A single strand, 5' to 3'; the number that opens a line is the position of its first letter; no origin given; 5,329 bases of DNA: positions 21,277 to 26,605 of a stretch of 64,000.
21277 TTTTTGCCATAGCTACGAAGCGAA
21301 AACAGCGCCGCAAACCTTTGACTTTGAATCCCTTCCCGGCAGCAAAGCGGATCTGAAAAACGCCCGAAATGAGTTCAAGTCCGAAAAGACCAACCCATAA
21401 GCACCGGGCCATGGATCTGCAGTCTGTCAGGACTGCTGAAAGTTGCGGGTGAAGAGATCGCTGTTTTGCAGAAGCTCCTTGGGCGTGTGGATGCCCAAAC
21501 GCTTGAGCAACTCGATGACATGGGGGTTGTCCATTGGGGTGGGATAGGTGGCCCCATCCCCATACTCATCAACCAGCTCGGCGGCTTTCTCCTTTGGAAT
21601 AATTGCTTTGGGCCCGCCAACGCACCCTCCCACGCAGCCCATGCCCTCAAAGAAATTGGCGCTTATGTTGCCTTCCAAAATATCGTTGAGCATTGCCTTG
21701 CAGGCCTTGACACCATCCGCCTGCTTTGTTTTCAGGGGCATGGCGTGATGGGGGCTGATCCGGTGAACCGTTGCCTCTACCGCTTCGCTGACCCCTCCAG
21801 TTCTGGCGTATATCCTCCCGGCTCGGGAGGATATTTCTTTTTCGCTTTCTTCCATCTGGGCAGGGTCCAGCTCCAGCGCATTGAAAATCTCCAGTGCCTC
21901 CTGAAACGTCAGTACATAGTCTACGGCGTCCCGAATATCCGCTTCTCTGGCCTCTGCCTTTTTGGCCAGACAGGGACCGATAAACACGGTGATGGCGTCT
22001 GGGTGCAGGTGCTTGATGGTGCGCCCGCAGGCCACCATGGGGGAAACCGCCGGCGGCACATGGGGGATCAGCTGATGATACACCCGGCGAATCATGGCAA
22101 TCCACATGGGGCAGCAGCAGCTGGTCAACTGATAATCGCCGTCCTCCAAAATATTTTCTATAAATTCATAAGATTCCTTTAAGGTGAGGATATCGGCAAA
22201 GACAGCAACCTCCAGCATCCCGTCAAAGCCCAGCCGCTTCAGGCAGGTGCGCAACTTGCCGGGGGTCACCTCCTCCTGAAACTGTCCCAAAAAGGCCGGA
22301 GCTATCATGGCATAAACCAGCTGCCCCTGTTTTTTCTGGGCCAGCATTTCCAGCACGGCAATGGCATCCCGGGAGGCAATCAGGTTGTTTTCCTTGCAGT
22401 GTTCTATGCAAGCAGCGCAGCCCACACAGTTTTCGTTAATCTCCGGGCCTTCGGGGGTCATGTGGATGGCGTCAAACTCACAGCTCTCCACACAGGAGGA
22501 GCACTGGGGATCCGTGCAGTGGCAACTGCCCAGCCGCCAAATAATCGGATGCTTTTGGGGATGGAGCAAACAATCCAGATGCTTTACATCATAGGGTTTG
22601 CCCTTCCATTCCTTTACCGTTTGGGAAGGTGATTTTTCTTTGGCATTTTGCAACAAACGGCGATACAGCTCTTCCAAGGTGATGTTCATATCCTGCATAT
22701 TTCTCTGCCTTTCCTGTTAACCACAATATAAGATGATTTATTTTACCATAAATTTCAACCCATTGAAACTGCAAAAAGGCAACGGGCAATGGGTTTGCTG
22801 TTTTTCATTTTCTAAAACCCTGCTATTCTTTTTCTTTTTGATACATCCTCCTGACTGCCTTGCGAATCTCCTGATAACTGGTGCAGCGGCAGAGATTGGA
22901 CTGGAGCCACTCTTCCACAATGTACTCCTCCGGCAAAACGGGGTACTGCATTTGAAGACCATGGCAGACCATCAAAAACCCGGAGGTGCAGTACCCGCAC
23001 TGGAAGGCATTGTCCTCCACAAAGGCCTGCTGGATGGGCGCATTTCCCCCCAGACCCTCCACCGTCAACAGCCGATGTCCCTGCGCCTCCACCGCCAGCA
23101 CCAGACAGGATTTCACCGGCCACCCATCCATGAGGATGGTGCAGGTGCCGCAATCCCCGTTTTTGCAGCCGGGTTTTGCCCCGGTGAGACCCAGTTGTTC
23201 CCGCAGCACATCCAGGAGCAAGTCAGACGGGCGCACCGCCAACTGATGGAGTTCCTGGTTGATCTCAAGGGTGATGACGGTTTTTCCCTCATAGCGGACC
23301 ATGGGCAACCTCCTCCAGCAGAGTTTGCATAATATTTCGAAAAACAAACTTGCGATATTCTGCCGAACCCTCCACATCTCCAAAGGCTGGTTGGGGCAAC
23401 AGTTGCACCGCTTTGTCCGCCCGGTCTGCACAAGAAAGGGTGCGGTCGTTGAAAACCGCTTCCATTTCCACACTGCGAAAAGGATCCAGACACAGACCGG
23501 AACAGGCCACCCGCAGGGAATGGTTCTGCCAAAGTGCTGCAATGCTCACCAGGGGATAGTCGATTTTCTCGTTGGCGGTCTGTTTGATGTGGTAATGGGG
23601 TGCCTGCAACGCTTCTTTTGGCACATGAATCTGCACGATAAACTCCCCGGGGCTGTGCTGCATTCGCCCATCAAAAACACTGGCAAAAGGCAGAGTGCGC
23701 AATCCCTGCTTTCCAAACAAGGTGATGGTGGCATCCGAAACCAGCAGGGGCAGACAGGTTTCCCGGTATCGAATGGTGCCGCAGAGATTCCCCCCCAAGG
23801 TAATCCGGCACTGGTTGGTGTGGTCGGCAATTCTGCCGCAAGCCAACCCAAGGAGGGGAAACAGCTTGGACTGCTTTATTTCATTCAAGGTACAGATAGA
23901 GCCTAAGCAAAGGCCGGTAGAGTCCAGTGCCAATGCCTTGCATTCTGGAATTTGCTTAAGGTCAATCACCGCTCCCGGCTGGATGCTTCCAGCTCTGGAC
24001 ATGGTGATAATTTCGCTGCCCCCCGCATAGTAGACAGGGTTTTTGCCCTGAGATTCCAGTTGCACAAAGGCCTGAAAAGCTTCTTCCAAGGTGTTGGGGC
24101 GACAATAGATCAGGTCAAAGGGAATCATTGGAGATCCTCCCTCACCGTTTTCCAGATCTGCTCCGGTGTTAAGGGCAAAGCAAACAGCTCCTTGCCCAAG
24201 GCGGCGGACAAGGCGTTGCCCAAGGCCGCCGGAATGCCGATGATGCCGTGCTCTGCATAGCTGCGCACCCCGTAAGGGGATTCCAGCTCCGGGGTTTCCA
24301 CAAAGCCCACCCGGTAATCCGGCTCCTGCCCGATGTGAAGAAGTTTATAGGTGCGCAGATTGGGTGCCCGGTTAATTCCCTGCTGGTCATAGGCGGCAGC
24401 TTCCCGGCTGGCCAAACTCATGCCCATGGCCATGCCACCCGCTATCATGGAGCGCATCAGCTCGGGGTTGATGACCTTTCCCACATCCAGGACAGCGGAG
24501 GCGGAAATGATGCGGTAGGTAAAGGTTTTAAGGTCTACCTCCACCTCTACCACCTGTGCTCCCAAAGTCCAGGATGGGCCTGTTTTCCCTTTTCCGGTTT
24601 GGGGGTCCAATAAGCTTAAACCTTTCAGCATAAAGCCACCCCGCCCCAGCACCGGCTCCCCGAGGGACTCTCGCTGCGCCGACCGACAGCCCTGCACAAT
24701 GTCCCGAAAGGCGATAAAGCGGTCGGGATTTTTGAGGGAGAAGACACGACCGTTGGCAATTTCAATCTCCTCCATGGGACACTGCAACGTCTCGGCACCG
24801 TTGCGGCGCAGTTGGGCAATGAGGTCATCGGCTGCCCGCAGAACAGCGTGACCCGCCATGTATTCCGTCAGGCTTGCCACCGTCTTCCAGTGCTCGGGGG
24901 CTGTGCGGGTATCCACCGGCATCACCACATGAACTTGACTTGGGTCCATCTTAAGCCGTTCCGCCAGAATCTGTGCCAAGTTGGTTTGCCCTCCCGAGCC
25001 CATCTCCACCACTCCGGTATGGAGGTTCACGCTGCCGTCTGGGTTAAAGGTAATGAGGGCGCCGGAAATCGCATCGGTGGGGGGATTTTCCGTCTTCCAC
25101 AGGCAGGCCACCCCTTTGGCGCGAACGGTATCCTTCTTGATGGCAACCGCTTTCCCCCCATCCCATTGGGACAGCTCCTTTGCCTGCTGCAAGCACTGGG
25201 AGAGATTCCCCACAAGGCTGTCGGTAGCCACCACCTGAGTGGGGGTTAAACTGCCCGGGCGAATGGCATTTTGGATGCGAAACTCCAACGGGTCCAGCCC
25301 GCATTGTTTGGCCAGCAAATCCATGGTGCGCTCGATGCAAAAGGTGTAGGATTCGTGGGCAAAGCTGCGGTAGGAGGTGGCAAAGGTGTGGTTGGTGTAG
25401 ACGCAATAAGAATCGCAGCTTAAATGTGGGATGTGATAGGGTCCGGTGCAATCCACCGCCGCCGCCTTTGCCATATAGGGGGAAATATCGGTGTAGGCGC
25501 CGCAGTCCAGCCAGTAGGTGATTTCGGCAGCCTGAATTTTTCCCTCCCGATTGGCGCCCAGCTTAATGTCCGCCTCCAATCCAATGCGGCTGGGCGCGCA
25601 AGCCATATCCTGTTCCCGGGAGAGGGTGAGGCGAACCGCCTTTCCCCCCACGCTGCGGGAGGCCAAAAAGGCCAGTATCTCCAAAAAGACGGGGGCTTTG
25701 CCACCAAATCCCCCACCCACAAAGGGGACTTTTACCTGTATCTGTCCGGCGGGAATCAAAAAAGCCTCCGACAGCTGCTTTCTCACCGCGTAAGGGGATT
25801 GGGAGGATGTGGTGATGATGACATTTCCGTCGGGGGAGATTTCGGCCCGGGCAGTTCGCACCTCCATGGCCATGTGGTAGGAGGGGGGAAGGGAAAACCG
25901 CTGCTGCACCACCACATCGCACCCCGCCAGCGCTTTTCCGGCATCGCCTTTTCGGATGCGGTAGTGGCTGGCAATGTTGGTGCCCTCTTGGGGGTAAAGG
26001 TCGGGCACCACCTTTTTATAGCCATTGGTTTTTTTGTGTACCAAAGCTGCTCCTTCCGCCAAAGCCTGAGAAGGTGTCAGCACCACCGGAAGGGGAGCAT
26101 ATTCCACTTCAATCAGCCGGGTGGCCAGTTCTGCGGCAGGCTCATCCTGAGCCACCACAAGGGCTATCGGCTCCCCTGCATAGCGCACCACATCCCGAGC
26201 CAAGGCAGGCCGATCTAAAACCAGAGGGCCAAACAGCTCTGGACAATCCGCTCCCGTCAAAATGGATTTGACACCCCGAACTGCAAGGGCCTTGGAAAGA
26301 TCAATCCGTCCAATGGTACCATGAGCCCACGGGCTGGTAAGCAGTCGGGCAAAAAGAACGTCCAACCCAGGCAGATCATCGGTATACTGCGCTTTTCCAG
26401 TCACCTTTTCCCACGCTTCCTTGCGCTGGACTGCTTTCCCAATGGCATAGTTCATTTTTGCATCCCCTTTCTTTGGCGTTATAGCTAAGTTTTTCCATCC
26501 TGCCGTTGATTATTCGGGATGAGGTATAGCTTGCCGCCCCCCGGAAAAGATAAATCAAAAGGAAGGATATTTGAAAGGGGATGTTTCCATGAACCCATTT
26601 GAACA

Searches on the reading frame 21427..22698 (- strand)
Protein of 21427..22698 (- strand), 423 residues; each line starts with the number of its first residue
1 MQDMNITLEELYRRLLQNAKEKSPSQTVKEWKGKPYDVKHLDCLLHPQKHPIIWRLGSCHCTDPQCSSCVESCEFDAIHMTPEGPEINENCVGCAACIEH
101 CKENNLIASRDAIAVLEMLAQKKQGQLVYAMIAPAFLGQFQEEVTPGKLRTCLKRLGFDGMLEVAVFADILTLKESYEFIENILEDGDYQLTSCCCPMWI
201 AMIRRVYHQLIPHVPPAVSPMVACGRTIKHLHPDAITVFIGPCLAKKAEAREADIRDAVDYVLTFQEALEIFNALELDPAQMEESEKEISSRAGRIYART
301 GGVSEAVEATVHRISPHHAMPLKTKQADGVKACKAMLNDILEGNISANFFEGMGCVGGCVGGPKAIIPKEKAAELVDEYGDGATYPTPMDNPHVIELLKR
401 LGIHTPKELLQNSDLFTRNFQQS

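Call 41: search_protein_families(library=pfam, proteins=[window:21427-22698:-], max_evalue=0.0001)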
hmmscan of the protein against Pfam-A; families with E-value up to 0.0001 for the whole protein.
window:21427-22698:- (423 aa): 1 family
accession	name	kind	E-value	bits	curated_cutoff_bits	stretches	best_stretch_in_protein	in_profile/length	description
PF02906.19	Fe_hyd_lg_C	-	2.3e-64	217.8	22.1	1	128-363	3-245/245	Iron only hydrogenase large subunit, C-terminal domain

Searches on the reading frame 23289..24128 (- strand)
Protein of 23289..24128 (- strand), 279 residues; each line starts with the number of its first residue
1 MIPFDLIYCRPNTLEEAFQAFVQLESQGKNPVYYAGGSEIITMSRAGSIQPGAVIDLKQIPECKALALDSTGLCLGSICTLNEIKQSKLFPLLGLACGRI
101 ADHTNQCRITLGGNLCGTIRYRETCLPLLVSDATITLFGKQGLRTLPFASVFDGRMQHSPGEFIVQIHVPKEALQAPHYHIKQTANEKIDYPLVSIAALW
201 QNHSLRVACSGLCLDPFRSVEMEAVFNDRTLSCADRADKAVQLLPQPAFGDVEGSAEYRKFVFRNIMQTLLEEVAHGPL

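Call 41: search_protein_families(library=pfam, proteins=[window:23289-24128:-], max_evalue=0.0001)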
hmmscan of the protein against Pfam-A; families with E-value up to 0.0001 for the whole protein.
window:23289-24128:- (279 aa): 2 families
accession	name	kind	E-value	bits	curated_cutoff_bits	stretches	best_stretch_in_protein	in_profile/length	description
PF00941.27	FAD_binding_5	-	6.1e-28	98.2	27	1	8-171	5-169/170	FAD binding domain in molybdopterin dehydrogenase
PF03450.22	CO_deh_flav_C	-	2.3e-05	24.9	25.5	0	181-274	3-102/102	CO dehydrogenase flavoprotein C-terminal domain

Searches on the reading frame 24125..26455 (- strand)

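Call 41: search_protein_families(library=pfam, proteins=[window:24125-26455:-], max_evalue=0.0001)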
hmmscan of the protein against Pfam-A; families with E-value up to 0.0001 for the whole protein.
window:24125-26455:- (776 aa): 3 families
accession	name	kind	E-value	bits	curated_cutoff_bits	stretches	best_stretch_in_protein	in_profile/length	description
PF02738.23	MoCoBD_1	-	2e-71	240.4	27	1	155-397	3-244/244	Molybdopterin cofactor-binding domain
PF20256.3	MoCoBD_2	-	5.3e-64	216.9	27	1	424-709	1-280/283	Molybdopterin cofactor-binding domain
PF01315.27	Ald_Xan_dh_C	-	1.2e-25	90.4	31.3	1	19-123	1-110/110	Aldehyde oxidase and xanthine dehydrogenase, a/b hammerhead domain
